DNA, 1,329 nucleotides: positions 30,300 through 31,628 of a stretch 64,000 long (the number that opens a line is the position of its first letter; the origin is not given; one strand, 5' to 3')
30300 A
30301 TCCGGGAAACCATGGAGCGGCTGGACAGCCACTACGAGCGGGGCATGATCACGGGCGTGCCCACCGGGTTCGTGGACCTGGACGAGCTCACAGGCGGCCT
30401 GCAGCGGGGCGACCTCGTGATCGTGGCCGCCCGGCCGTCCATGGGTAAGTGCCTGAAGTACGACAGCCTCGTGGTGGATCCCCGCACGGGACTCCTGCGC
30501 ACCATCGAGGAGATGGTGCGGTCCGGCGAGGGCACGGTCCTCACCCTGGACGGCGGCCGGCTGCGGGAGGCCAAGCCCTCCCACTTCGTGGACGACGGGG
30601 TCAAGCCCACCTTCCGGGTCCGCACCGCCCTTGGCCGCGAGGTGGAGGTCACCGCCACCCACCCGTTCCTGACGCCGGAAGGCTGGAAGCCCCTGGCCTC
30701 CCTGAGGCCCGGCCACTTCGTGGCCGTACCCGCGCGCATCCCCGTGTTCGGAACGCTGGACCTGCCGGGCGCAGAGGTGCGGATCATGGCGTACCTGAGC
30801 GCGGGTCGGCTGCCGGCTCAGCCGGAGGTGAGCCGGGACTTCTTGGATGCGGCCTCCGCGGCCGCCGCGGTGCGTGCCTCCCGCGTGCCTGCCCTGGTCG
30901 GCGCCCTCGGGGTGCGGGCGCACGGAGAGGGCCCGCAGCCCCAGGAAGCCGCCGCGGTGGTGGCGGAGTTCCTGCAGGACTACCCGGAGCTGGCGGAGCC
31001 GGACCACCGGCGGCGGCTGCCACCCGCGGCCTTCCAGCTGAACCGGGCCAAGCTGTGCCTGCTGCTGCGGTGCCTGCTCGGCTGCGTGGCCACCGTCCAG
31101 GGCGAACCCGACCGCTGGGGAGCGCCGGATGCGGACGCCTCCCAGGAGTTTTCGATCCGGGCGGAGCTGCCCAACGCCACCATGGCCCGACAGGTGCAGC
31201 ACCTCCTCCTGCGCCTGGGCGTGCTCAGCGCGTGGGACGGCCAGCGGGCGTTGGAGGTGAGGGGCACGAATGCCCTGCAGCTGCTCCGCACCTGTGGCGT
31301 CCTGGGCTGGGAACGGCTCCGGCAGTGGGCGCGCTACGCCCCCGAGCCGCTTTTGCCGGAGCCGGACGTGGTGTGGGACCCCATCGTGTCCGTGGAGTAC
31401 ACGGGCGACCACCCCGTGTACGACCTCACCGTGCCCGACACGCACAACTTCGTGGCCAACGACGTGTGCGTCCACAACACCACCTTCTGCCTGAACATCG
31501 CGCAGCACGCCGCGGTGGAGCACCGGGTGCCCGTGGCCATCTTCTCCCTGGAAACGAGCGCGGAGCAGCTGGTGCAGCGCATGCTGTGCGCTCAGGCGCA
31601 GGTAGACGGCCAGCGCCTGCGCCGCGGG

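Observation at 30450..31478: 343-aa intein splits the DnaB Walker A P-loop (GK | intein | T)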

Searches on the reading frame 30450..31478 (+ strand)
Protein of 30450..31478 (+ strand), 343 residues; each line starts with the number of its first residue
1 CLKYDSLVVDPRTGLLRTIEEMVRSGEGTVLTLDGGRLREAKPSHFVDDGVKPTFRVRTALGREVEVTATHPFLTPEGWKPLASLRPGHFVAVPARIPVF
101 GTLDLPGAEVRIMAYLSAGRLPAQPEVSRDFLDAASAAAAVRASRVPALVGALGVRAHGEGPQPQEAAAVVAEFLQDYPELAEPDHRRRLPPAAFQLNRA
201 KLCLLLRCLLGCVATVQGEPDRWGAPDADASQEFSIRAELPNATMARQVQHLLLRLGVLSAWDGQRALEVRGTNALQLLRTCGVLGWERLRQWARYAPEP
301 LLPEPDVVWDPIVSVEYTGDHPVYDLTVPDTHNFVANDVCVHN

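Call 3: search_protein_families(library=pfam, proteins=[window:30450-31478:+], max_evalue=1)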
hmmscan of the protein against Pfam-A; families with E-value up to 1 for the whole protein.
window:30450-31478:+ (343 aa): 1 family
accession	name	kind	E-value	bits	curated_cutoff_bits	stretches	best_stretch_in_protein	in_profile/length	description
PF14890.11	Intein_splicing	-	2e-22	80.1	35.8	1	17-343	10-155/155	Intein splicing domain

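Call 4: search_protein_families(library=ncbifam, proteins=[window:30450-31478:+], max_evalue=1)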
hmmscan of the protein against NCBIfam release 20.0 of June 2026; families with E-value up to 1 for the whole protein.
window:30450-31478:+ (343 aa): 12 families
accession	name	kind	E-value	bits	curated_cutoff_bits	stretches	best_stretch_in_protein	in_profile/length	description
NF005852.0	PRK07773.1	equivalog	3.6e-38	131.4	780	2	1-260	398-662/886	replicative DNA helicase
TIGR01445.1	intein_Nterm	domain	1.5e-10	41.9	24.5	1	1-75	1-83/83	intein N-terminal splicing region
NF011418.0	PRK14845.1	equivalog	1.6e-10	39.4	756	2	58-97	97-136/1049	translation initiation factor IF-2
NF038162.1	RtcB_rel_intein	exception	1.4e-09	36.6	1150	2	13-93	106-189/961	intein-containing RtcB family protein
NF003159.0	PRK04132.1-4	equivalog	4.3e-09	35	999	2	33-102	101-176/852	replication factor C small subunit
TIGR01443.1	intein_Cterm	domain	2.2e-08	34.1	15.6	1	322-343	1-23/24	intein C-terminal splicing region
NF003158.0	PRK04132.1-3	equivalog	1.5e-07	28.9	1750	2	285-339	501-554/1437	replication factor C small subunit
NF006207.0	PRK08332.1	equivalog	1.7e-07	28.9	2400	2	49-94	943-988/1684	vitamin B12-dependent ribonucleotide reductase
NF007072.0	PRK09519.1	equivalog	1.9e-06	26.5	1024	1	1-117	252-371/790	intein-containing recombinase RecA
NF003157.0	PRK04132.1-2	equivalog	3.4e-05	22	1103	1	302-339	553-591/864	replication factor C small subunit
NF038136.1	rSAM_Rv_intein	exception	0.00019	20.4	700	1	14-89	88-164/574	intein-containing Rv2578c family radical SAM protein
NF038098.1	GyrA_w_intein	exception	0.23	9.2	1850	0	44-75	164-195/1232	intein-containing DNA gyrase subunit A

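Call 5: search_solved_structures(query=window:30450-31478:+, max_evalue=1, show_alignments=3)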
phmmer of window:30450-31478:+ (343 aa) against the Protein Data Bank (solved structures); distinct sequences matched with E-value up to 1: 25.
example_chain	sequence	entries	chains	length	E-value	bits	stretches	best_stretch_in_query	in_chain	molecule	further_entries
4o1r_A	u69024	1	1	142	2.4e-22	83.3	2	3-95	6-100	Replicative DNA helicase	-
6frg_A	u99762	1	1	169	3.8e-20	76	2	297-342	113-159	Replicative DNA helicase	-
6frh_A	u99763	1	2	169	3.8e-20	76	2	297-342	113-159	Replicative DNA helicase,Replicative DNA helicase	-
1mi8_A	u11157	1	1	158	7.4e-19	71.8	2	301-342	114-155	DnaB intein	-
6fre_A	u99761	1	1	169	9.2e-19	71.5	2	297-342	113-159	Replicative DNA helicase,Replicative DNA helicase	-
6rpq_A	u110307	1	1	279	6.4e-10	42.4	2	298-343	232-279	Ubiquitin-like protein SMT3,1108aa long hypothetical cell division control protein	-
2imz_A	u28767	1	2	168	1.1e-07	35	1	1-110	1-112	Endonuclease PI-MtuI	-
7cfv_A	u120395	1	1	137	1.3e-06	31.6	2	310-343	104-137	Spl DnaX mini-intein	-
3ifj_A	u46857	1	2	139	2.8e-06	30.4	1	1-93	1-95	Endonuclease PI-MtuI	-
2lqm_A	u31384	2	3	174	5.3e-06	29.5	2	31-92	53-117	Pho radA intein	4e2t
4e2u_A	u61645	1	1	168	7.4e-06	29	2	31-92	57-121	Pho radA intein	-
3igd_A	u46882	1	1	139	8.5e-06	28.8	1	1-93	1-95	Endonuclease PI-MtuI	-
2in9_A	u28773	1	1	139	8.7e-06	28.8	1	1-93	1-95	Endonuclease PI-MtuI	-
2in0_A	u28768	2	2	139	2.2e-05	27.5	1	1-93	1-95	Endonuclease PI-MtuI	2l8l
6rpp_A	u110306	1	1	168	4.8e-05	26.4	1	306-342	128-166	Cell division control protein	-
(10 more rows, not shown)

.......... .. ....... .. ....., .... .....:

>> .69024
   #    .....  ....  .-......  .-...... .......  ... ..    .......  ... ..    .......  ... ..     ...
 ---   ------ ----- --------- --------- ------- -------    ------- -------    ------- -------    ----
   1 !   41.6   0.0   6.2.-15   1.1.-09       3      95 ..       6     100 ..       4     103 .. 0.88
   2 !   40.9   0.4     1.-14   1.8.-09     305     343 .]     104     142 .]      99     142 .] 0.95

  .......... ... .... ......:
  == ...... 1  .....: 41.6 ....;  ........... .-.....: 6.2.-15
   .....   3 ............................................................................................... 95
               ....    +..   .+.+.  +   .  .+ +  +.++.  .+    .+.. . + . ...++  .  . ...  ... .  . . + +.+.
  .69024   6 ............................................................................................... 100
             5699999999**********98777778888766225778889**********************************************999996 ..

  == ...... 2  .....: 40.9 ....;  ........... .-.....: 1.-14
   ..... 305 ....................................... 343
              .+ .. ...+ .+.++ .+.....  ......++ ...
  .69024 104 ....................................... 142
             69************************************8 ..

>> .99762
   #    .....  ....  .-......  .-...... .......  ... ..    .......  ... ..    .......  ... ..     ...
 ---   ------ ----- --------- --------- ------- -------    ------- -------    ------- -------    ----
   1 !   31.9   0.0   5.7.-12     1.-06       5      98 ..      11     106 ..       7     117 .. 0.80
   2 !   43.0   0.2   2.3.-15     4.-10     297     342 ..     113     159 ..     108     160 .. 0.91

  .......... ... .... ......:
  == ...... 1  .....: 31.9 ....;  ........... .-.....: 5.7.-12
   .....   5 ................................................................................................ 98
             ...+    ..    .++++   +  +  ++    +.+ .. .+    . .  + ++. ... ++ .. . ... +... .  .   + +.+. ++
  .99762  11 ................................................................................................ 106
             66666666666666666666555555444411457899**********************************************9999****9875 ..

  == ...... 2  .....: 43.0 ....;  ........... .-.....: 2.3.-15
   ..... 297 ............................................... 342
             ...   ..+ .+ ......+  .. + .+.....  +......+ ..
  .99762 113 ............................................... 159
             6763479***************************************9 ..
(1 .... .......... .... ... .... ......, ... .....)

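Call 7: find_homologous_proteins(query=window:30450-31478:+, max_evalue=0.00001)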
Query window:30450-31478:+ (343 aa): 125 proteins with E <= 0.00001 among 8000 candidates; the best 120 are listed.
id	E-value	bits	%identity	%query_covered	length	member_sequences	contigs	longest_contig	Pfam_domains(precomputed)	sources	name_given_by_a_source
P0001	2.3e-90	322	48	100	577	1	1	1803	PF03796.22,PF13481.13,PF14890.12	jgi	jgi:replicative DNA helicase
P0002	2.6e-84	302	47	100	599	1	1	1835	PF03796.22,PF13481.13,PF14890.12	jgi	jgi:replicative DNA helicase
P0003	2.8e-75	272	51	43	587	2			PF03796.22,PF13481.13,PF14890.12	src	-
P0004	1.6e-57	214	46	83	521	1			PF03796.22,PF14528.12,PF00772.27,PF14890.12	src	-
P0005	1.4e-51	194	56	31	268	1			PF03796.22,PF14890.12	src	-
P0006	1.9e-51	194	56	31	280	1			PF03796.22,PF14890.12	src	-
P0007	5.6e-50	189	45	78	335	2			PF03796.22,PF14890.12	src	-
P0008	6.5e-46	176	43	65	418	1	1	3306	PF14890.12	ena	-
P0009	9.5e-43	165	34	64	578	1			PF03796.22,PF14528.12,PF13481.13,PF14890.12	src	-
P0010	7.4e-42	162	51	49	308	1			PF03796.22,PF14890.12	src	-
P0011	2.7e-41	160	29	90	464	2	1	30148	PF14528.12,PF14890.12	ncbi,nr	ncbi:MAG: hypothetical protein ISS83_02635, partial [Candidatus Pacebacteria bacterium]|nr:hypotheti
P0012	7.6e-40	156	44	34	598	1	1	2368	PF19044.7,PF14528.12,PF12846.14,PF14890.12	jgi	jgi:hypothetical protein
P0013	5.1e-39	153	49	48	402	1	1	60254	PF03796.22,PF13481.13,PF14890.12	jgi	-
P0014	1.3e-38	152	57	34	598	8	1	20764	PF03796.22,PF14528.12,PF00772.27,PF13560.13,PF14890.12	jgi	jgi:replicative DNA helicase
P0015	1.4e-38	152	41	39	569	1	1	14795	PF03796.22,PF14528.12,PF14890.12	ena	-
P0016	1.5e-38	151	47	33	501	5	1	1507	PF03796.22,PF14528.12,PF14890.12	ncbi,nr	ncbi:replicative DNA helicase, partial [Dolichospermum sp. ST_sed9]|nr:replicative DNA helicase [Dol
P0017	4.4e-38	150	37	96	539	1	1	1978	PF03796.22,PF14528.12,PF14890.12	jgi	jgi:replicative DNA helicase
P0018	1.8e-36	145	57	20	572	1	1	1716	PF03796.22,PF01381.29,PF14528.12,PF13560.13,PF14890.12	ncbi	ncbi:MAG: DnaB-like helicase C-terminal domain-containing protein, partial [Planktothrix sp.]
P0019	4.7e-35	140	33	83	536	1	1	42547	PF03796.22,PF14528.12,PF14890.12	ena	-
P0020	9.8e-35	139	33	82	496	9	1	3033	PF22769.2,PF14528.12,PF14890.12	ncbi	ncbi:MAG: LAGLIDADG family homing endonuclease [Candidatus Methylomirabilales bacterium]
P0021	2.9e-33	134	40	75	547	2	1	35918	PF03796.22,PF14528.12,PF00772.27,PF14890.12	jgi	-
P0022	5.7e-33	133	36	77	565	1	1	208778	PF03796.22,PF14528.12,PF00772.27,PF14890.12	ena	-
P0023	1.0e-31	129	34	100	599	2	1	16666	PF13479.13,PF14528.12,PF14890.12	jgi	-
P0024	4.3e-31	127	30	92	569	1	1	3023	PF03796.22,PF14528.12,PF13481.13,PF14890.12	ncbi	ncbi:MAG: DnaB-like helicase C-terminal domain-containing protein, partial [Cyanobacteria bacterium 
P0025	6.5e-31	126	28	100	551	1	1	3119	PF22769.2,PF14528.12,PF14890.12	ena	-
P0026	1.2e-30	125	63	29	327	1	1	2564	PF03796.22,PF13481.13,PF14890.12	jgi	-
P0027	8.9e-30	123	53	34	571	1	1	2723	PF03796.22,PF01381.29,PF14528.12,PF00772.27,PF13560.13,PF14890.12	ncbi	ncbi:MAG: DnaB-like helicase N-terminal domain-containing protein, partial [Chloroflexota bacterium]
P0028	9.3e-30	123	54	34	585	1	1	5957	PF03796.22,PF14528.12,PF00772.27,PF14890.12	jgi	jgi:replicative DNA helicase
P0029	1.7e-29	122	34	80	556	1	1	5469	PF03796.22,PF14528.12,PF00772.27,PF14890.12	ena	-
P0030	2.0e-29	121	32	97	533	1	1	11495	PF03796.22,PF14528.12,PF00772.27,PF14890.12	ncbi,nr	ncbi:MAG: replicative DNA helicase, partial [Desulfobacteraceae bacterium]|nr:replicative DNA helica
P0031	4.3e-29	120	49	21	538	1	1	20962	PF03796.22,PF13481.13,PF14890.12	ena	-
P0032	6.2e-29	120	35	76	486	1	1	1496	PF03796.22,PF14528.12,PF00772.27,PF14890.12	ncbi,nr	ncbi:MAG: intein-containing replicative DNA helicase, partial [Acidobacteria bacterium]|nr:intein-co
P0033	1.6e-28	118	29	96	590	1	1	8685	PF03796.22,PF14528.12,PF00772.27,PF14890.12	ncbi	ncbi:MAG: DnaB-like helicase N-terminal domain-containing protein, partial [Thiotrichaceae bacterium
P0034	4.9e-28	117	55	34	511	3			PF03796.22,PF01381.29,PF14528.12,PF13560.13,PF14890.12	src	-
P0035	6.4e-28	116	30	75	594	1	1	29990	PF22769.2,PF14528.12,PF14527.12,PF14890.12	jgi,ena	-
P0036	1.8e-27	115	56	34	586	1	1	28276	PF03796.22,PF00772.27,PF14890.12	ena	-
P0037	3.0e-27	114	31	81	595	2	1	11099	PF22769.2,PF14528.12,PF14890.12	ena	-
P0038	3.1e-27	114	33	100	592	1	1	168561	PF13479.13,PF14528.12,PF14890.12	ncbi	-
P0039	4.1e-27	114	33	100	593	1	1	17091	PF13479.13,PF14528.12,PF14890.12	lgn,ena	-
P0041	6.8e-27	113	30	76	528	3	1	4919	PF03796.22,PF14528.12,PF14890.12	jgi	jgi:replicative DNA helicase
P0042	9.3e-27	113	30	81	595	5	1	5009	PF22769.2,PF14528.12,PF14890.12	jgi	jgi:deoxycytidine triphosphate deaminase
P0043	1.3e-26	112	45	47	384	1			PF03796.22,PF01381.29,PF13560.13,PF13443.13,PF14890.12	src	-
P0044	1.3e-26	112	47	43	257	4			PF03796.22,PF14890.12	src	-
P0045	2.9e-26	111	42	47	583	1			PF03796.22,PF14528.12,PF00772.27,PF14890.12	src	-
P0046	3.3e-26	111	53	34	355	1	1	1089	PF03796.22,PF13524.13,PF00772.27,PF14890.12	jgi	jgi:replicative DNA helicase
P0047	3.7e-26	111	39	43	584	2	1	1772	PF12844.14,PF03796.22,PF14528.12,PF14890.12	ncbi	ncbi:MAG: LAGLIDADG family homing endonuclease, partial [Dolichospermum sp.]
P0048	1.5e-25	109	47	34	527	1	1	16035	PF03796.22,PF14528.12,PF00772.27,PF14890.12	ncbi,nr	ncbi:MAG: DnaB-like helicase N-terminal domain-containing protein, partial [Blastocatellia bacterium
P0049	1.5e-25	109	32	83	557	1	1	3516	PF03796.22,PF14528.12,PF13481.13,PF14890.12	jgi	jgi:replicative DNA helicase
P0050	2.7e-25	108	28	85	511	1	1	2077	PF03796.22,PF14528.12,PF14890.12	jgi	jgi:replicative DNA helicase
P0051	4.5e-25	107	46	43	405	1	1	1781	PF03796.22,PF00772.27,PF14890.12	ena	-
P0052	1.9e-24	105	76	11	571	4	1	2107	PF03796.22,PF13481.13,PF14890.12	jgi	jgi:replicative DNA helicase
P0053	2.0e-24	105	30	59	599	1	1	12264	PF03796.22,PF14528.12,PF14890.12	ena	-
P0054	7.3e-24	103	30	59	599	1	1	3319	PF03796.22,PF14528.12,PF14890.12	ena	-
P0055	1.8e-23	102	45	36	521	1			PF14528.12,PF00772.27,PF13560.13,PF14890.12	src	-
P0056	2.5e-23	101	49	34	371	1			PF03796.22,PF00772.27,PF14890.12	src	-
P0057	2.6e-23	101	33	93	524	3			PF03796.22,PF14528.12,PF00772.27,PF14890.12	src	-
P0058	2.9e-23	101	47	34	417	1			PF03796.22,PF14528.12,PF00772.27,PF14890.12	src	-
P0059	3.5e-23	101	26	98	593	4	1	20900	PF14528.12,PF14890.12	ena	-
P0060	4.1e-23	101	30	76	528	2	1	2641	PF03796.22,PF14528.12,PF14890.12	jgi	jgi:replicative DNA helicase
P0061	9.5e-23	99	45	36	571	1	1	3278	PF03796.22,PF14528.12,PF00772.27,PF14890.12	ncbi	-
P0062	1.3e-22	99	28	76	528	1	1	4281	PF03796.22,PF14528.12,PF14890.12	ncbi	-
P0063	2.3e-22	98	69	12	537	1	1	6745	PF03796.22,PF14528.12,PF14890.12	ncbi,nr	ncbi:MAG: replicative DNA helicase, partial [Gemmatimonadetes bacterium]|nr:replicative DNA helicase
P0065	2.5e-22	98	29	80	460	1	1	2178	PF03796.22,PF14528.12,PF14890.12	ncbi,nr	ncbi:MAG: replicative DNA helicase, partial [Phormidesmis sp. CAN_BIN36]|nr:replicative DNA helicase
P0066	7.1e-22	97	31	75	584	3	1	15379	PF22769.2,PF14528.12,PF14890.12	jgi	jgi:deoxycytidine triphosphate deaminase/intein/homing endonuclease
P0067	1.4e-21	96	28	88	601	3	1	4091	PF03796.22,PF14528.12,PF00772.27,PF14890.12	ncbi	ncbi:MAG: DnaB-like helicase N-terminal domain-containing protein, partial [Pseudanabaenaceae cyanob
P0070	2.5e-21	95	55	28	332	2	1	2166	PF03796.22,PF13481.13,PF14890.12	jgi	-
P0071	3.9e-21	94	60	12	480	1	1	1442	PF03796.22,PF14528.12,PF13481.13,PF14890.12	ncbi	ncbi:MAG: DnaB-like helicase C-terminal domain-containing protein, partial [Pseudanabaena sp.]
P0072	1.1e-20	93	31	83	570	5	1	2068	PF03796.22,PF14528.12,PF14890.12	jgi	jgi:replicative DNA helicase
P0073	1.1e-20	93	30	76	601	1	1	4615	PF03796.22,PF14528.12,PF13481.13,PF14890.12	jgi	jgi:replicative DNA helicase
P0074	4.4e-20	91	32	75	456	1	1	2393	PF03796.22,PF14528.12,PF14890.12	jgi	jgi:replicative DNA helicase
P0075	2.8e-19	88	29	76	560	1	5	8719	PF03796.22,PF14528.12,PF14890.12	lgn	-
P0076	3.8e-19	88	29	75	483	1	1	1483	PF03796.22,PF14528.12,PF14890.12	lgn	-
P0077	1.1e-18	86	40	39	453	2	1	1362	PF12844.14,PF03796.22,PF00772.27,PF14890.12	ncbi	ncbi:MAG: DnaB-like helicase N-terminal domain-containing protein, partial [Waterburya sp.]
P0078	1.4e-17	83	29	66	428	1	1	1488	PF03796.22,PF14528.12,PF14890.12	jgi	jgi:replicative DNA helicase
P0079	3.0e-17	81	24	83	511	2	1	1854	PF03796.22,PF14528.12,PF14890.12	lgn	-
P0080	1.3e-16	79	46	16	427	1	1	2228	PF03796.22,PF14890.12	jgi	jgi:replicative DNA helicase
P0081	1.4e-16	79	34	45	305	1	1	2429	PF03796.22,PF14528.12,PF14890.12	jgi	jgi:replicative DNA helicase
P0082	7.7e-16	77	46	16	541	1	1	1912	PF03796.22,PF13481.13,PF14890.12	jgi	jgi:replicative DNA helicase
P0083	8.5e-16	77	71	12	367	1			PF03796.22,PF01381.29,PF14528.12,PF13560.13,PF14890.12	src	-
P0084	1.1e-15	76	51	16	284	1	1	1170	PF03796.22,PF14890.12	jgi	jgi:replicative DNA helicase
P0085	5.8e-15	74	26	87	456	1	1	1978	PF03796.22,PF14528.12,PF14890.12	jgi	jgi:replicative DNA helicase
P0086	5.9e-15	74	67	12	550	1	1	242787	PF03796.22,PF14528.12,PF13481.13,PF14890.12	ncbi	ncbi:MAG: DnaB-like helicase C-terminal domain-containing protein [Polyangiales bacterium]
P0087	6.4e-15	74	28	88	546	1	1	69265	PF14528.12,PF17657.7,PF14890.12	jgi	jgi:DNA polymerase-3 subunit alpha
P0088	1.6e-14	72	60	12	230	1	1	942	PF03796.22,PF14890.12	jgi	jgi:replicative DNA helicase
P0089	1.7e-14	72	62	12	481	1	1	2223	PF03796.22,PF14528.12,PF14890.12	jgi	jgi:replicative DNA helicase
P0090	2.9e-14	72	40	29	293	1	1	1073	PF03796.22,PF14890.12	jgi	jgi:replicative DNA helicase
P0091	4.1e-14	71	46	25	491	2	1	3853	PF03796.22,PF14528.12,PF13481.13,PF14890.12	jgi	jgi:replicative DNA helicase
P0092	4.8e-14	71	74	12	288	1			PF03796.22,PF14528.12,PF14890.12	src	-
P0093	2.6e-13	68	67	12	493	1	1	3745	PF03796.22,PF14528.12,PF13481.13,PF14890.12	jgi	-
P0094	5.1e-13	67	38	45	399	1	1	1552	PF03796.22,PF14528.12,PF14890.12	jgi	jgi:replicative DNA helicase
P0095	1.2e-12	66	71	12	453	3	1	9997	PF03796.22,PF14528.12,PF14890.12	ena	-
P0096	1.5e-12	66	47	16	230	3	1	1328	PF03796.22,PF14890.12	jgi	jgi:replicative DNA helicase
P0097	2.5e-12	65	48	26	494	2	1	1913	PF03796.22,PF14528.12,PF14890.12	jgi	jgi:replicative DNA helicase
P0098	3.0e-12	65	51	21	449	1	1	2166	PF03796.22,PF14528.12,PF13481.13,PF14890.12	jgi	jgi:replicative DNA helicase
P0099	3.2e-12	65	69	12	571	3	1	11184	PF03796.22,PF14528.12,PF13481.13,PF14890.12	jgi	jgi:replicative DNA helicase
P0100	4.8e-12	64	52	21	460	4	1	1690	PF03796.22,PF14528.12,PF13481.13,PF14890.12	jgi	jgi:replicative DNA helicase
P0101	6.4e-12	64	34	45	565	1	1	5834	PF03796.22,PF14528.12,PF13481.13,PF14890.12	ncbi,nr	ncbi:MAG TPA: DnaB-like helicase C-terminal domain-containing protein, partial [Gemmatimonadaceae ba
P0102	7.2e-12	64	55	12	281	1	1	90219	PF03796.22,PF14890.12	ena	-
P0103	9.1e-12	63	55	12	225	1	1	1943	PF03796.22,PF14890.12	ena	-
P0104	9.7e-12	63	48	23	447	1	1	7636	PF03796.22,PF14528.12,PF14890.12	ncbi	ncbi:MAG: replicative DNA helicase, partial [Deltaproteobacteria bacterium]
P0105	1.2e-11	63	48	26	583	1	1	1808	PF03796.22,PF14528.12,PF14890.12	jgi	jgi:replicative DNA helicase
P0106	1.3e-11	63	71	12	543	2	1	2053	PF03796.22,PF14528.12,PF13481.13,PF14890.12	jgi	jgi:replicative DNA helicase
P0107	1.3e-11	63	69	12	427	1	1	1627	PF03796.22,PF14528.12,PF14890.12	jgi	jgi:replicative DNA helicase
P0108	1.4e-11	63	36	25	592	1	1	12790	PF03796.22,PF00772.27,PF13481.13,PF14890.12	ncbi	-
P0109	1.9e-11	62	71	12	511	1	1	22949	PF03796.22,PF14528.12,PF14890.12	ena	-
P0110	2.2e-11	62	69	12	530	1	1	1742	PF03796.22,PF14528.12,PF14890.12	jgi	jgi:replicative DNA helicase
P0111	7.0e-11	60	63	15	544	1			PF03796.22,PF14528.12,PF13481.13,PF14890.12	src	-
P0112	7.4e-11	60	69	12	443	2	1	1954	PF03796.22,PF14528.12,PF13481.13,PF14890.12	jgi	jgi:replicative DNA helicase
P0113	7.5e-11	60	67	12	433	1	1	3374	PF03796.22,PF14528.12,PF14890.12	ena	-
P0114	1.0e-10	60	62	12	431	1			PF03796.22,PF14528.12,PF14890.12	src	-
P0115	1.1e-10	60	49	21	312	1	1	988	PF03796.22,PF14528.12,PF14890.12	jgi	jgi:replicative DNA helicase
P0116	1.1e-10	60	69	12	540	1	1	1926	PF03796.22,PF14528.12,PF13481.13,PF14890.12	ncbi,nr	ncbi:MAG TPA: DnaB-like helicase C-terminal domain-containing protein, partial [Candidatus Elarobact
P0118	1.4e-10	59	74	11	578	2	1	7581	PF03796.22,PF01381.29,PF14528.12,PF14890.12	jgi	jgi:replicative DNA helicase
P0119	1.5e-10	59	67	12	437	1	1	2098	PF03796.22,PF14528.12,PF13481.13,PF14890.12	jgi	jgi:replicative DNA helicase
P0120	7.9e-10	57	69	12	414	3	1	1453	PF03796.22,PF14528.12,PF13481.13,PF14890.12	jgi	jgi:replicative DNA helicase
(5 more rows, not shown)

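Call 14: search_protein_families(library=pfam, alignment_id=A1, max_evalue=0.01)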
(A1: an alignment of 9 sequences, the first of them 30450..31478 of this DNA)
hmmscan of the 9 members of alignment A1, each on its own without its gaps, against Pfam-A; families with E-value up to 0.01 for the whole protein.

A. member 1, window:30450-31478:+ (343 aa): 1 family
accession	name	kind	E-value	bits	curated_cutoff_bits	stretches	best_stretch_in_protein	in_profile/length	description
PF14890.11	Intein_splicing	-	2e-22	80.1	35.8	1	17-343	10-155/155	Intein splicing domain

B. families by the number of members that match (of 9 scanned): 2 families
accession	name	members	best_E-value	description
PF14890.11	Intein_splicing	9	4.2e-27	Intein splicing domain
PF14528.11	LAGLIDADG_3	6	7.2e-19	LAGLIDADG-like domain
